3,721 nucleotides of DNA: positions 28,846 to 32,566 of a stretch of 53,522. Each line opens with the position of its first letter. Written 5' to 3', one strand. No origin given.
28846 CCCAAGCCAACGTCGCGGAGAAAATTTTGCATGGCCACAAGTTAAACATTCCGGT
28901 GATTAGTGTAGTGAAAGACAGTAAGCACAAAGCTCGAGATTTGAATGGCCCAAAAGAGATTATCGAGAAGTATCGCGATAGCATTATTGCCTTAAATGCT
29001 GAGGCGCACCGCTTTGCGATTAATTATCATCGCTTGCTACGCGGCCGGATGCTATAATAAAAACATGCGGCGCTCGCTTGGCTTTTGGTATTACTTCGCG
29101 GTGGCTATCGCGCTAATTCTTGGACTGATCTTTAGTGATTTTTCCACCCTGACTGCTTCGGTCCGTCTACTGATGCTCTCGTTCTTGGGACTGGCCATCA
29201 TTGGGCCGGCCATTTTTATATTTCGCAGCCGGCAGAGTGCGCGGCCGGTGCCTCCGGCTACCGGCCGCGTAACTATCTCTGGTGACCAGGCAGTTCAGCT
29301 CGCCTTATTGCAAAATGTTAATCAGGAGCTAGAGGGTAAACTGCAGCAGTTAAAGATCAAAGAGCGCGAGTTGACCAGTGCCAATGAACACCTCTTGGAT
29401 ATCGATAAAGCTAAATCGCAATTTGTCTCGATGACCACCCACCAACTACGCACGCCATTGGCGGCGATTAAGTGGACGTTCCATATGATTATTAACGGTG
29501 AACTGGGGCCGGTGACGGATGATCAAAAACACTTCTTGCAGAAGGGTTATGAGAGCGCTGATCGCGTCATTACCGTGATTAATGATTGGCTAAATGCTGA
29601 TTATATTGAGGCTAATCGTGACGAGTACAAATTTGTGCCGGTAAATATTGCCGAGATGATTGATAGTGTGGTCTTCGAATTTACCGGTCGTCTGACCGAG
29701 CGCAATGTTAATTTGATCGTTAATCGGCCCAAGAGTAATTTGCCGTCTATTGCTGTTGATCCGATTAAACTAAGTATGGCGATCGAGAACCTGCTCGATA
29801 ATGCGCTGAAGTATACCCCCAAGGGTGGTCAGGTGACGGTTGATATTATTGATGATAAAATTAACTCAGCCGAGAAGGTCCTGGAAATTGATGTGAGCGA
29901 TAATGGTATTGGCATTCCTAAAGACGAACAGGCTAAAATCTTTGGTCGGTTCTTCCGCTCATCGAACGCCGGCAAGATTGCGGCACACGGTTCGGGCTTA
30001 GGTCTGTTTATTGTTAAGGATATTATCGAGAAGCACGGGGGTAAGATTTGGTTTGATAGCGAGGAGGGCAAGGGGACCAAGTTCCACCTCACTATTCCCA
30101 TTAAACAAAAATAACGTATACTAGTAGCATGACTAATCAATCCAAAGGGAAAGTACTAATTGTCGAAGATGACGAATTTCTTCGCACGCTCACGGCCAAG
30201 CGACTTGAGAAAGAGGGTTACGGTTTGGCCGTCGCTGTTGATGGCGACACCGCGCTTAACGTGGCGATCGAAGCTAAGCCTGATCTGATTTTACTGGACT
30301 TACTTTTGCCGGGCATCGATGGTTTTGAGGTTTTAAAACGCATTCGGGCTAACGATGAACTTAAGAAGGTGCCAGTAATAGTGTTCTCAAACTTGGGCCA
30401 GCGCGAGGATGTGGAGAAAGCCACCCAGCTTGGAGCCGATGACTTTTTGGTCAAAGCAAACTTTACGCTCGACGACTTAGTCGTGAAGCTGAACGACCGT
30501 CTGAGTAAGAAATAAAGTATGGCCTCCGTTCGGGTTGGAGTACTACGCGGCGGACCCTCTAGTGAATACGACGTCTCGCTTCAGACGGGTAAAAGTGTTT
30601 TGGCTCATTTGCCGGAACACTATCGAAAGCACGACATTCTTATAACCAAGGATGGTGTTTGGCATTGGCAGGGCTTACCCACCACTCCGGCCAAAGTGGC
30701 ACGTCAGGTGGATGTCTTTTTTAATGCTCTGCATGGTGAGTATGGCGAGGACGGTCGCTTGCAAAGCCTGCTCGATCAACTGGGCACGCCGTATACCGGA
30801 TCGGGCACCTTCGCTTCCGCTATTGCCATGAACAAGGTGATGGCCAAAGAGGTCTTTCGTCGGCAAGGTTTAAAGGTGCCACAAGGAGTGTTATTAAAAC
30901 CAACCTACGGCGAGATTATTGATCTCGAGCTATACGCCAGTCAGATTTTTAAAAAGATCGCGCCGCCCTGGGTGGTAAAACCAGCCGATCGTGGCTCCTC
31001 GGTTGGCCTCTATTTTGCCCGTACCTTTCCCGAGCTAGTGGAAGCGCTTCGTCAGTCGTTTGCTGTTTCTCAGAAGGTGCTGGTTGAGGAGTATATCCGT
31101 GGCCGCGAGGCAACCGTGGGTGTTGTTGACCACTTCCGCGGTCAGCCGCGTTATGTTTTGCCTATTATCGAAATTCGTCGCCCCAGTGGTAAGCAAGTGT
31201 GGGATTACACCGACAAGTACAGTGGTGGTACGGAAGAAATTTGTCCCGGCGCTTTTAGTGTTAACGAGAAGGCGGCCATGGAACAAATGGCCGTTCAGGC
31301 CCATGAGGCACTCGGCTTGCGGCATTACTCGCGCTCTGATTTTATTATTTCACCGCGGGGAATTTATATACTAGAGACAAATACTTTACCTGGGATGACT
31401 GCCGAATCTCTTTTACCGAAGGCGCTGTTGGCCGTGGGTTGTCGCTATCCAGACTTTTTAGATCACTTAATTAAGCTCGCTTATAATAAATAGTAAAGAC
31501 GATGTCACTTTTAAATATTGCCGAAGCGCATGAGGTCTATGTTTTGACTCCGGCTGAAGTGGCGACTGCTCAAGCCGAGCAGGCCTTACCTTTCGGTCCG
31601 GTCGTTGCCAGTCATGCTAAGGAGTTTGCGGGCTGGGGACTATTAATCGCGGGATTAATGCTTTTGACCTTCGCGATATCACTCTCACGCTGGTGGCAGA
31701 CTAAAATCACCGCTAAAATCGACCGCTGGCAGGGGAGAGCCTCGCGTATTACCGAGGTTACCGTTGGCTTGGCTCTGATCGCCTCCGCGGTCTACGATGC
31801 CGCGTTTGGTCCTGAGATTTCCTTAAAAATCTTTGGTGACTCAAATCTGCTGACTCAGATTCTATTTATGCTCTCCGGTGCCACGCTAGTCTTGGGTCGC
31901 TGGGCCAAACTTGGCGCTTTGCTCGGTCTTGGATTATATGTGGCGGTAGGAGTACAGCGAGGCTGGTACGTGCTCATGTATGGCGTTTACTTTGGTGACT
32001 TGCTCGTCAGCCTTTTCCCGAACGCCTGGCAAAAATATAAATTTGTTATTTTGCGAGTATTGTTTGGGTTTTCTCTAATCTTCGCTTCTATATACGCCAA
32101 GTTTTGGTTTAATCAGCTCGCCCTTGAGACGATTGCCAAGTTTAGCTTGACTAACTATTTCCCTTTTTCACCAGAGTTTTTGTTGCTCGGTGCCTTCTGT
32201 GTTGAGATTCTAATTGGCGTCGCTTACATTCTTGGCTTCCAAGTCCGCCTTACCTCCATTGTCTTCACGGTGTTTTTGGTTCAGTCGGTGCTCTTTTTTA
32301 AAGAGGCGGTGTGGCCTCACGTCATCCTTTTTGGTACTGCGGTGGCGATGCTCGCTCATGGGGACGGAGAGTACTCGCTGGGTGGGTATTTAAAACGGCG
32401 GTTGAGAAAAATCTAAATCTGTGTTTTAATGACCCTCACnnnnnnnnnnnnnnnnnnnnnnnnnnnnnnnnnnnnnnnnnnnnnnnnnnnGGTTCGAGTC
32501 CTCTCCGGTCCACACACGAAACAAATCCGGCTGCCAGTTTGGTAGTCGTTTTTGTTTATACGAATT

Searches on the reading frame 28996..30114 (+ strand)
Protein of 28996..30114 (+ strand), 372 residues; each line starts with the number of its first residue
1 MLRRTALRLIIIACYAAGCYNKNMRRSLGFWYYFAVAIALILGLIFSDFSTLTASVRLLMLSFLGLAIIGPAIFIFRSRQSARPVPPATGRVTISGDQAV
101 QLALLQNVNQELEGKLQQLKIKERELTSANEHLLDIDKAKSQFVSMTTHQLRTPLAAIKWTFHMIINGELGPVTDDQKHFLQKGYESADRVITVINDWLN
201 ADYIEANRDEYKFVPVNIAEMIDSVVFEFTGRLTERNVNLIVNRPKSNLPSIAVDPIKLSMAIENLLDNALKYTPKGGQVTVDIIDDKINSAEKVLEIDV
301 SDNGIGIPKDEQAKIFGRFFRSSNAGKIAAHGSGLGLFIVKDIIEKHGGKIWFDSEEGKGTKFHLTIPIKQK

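Call 95: search_protein_families(library=pfam, max_evalue=0.0001, proteins=[window:28996-30114:+])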
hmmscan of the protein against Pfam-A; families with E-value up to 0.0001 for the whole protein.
window:28996-30114:+ (372 aa): 2 families
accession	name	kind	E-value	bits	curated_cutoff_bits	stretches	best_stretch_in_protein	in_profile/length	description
PF02518.31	HATPase_c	-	2.3e-32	112.1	26.4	1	255-370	2-110/111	Histidine kinase-, DNA gyrase B-, and HSP90-like ATPase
PF00512.31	HisKA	-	1.5e-11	44.6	26.9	1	139-205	1-64/66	His Kinase A (phospho-acceptor) domain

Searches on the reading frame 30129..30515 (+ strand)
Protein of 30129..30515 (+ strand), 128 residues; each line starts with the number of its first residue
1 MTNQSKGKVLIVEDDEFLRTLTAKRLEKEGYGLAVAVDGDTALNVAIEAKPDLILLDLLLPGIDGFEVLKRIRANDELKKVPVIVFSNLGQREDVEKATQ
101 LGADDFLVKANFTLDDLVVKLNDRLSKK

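Call 95: search_protein_families(library=pfam, max_evalue=0.0001, proteins=[window:30129-30515:+])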
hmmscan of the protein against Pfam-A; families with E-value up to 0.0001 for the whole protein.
window:30129-30515:+ (128 aa): 1 family
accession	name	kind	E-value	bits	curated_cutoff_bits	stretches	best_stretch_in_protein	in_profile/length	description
PF00072.30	Response_reg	-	1.2e-26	93.5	30.2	1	9-120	1-109/111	Response regulator receiver domain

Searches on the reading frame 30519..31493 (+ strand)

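Call 95: search_protein_families(library=pfam, max_evalue=0.0001, proteins=[window:30519-31493:+])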
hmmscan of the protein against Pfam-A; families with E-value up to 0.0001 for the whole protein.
window:30519-31493:+ (324 aa): 3 families
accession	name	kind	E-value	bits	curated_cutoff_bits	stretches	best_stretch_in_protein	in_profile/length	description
PF07478.18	Dala_Dala_lig_C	-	1.4e-37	129.6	24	1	139-319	27-204/204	D-ala D-ala ligase C-terminus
PF01820.27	Dala_Dala_lig_N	-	9.2e-23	81.5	34.6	2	57-95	83-121/121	D-ala D-ala ligase N-terminus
PF02655.19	ATP-grasp_3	-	6.3e-09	36.5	23.2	1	104-289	2-155/160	ATP-grasp domain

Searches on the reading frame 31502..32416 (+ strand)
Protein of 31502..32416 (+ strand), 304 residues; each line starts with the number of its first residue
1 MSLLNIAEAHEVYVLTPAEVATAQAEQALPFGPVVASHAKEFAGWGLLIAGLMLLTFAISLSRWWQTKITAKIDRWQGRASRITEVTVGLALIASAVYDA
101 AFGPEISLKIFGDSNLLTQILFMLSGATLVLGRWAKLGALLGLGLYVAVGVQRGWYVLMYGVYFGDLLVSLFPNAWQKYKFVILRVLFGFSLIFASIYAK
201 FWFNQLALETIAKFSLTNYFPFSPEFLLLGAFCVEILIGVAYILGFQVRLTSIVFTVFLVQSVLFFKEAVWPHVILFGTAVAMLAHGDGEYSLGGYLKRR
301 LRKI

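Call 95: search_protein_families(library=pfam, max_evalue=0.0001, proteins=[window:31502-32416:+])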
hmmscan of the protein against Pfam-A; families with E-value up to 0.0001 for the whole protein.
window:31502-32416:+ (304 aa): 1 family
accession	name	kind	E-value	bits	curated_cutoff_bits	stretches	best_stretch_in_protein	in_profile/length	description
PF07681.17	DoxX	-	3.8e-06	27.9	23.6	1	183-266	4-83/85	DoxX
